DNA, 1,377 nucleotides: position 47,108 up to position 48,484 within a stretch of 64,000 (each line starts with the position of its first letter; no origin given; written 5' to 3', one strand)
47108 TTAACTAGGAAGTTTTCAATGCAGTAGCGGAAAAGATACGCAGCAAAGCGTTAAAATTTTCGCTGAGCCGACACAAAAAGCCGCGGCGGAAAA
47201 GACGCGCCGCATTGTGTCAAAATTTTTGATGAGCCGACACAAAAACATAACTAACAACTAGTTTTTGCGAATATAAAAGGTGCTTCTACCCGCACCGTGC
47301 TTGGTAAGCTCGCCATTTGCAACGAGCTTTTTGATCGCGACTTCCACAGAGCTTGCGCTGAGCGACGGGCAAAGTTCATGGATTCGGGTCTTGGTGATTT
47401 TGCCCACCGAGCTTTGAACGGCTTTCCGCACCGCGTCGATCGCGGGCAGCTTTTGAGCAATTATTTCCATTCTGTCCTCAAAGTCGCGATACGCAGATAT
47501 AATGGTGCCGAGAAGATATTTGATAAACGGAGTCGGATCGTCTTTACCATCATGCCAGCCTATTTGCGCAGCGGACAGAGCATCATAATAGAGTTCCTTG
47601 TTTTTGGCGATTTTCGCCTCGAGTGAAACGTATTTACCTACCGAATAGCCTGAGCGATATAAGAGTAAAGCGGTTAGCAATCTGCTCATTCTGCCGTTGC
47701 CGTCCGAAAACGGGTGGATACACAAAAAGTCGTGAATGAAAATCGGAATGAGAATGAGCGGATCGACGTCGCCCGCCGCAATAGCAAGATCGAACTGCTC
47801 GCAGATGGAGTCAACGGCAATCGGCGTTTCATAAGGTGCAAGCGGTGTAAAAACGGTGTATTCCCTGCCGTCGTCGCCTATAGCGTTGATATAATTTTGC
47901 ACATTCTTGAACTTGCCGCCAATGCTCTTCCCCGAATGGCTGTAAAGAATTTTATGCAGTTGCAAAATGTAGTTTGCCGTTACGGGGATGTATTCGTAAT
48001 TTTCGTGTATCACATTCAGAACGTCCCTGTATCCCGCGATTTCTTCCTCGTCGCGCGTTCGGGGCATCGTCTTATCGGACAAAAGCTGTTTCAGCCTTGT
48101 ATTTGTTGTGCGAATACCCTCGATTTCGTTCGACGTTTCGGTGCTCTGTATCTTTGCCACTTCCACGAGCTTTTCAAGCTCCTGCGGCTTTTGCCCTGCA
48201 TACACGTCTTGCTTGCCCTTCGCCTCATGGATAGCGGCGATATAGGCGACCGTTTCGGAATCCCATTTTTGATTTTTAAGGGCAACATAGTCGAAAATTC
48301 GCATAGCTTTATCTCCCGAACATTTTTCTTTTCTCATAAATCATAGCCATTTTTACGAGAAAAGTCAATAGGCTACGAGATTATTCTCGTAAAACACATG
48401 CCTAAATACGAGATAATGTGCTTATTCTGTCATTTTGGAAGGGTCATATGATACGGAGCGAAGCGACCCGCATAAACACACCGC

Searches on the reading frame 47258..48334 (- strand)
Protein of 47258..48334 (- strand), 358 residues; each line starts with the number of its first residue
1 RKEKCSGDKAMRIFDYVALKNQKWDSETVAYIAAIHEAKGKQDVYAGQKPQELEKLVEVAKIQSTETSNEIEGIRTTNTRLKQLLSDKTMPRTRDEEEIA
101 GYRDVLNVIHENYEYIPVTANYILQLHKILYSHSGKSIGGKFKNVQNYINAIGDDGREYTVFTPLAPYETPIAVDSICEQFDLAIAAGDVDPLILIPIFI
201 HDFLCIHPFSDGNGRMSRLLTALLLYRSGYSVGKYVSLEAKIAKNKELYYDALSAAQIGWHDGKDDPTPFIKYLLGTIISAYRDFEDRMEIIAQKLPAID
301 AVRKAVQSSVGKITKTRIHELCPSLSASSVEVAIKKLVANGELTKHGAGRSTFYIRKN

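Call 41: search_protein_families(library=pfam, proteins=[window:47258-48334:-], max_evalue=0.00001)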
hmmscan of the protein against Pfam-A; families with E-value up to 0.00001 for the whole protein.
window:47258-48334:- (358 aa): 1 family
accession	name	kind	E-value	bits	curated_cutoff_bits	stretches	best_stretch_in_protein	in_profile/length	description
PF02661.23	Fic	-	5.4e-17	62.8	24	1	118-225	2-93/93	Fic/DOC family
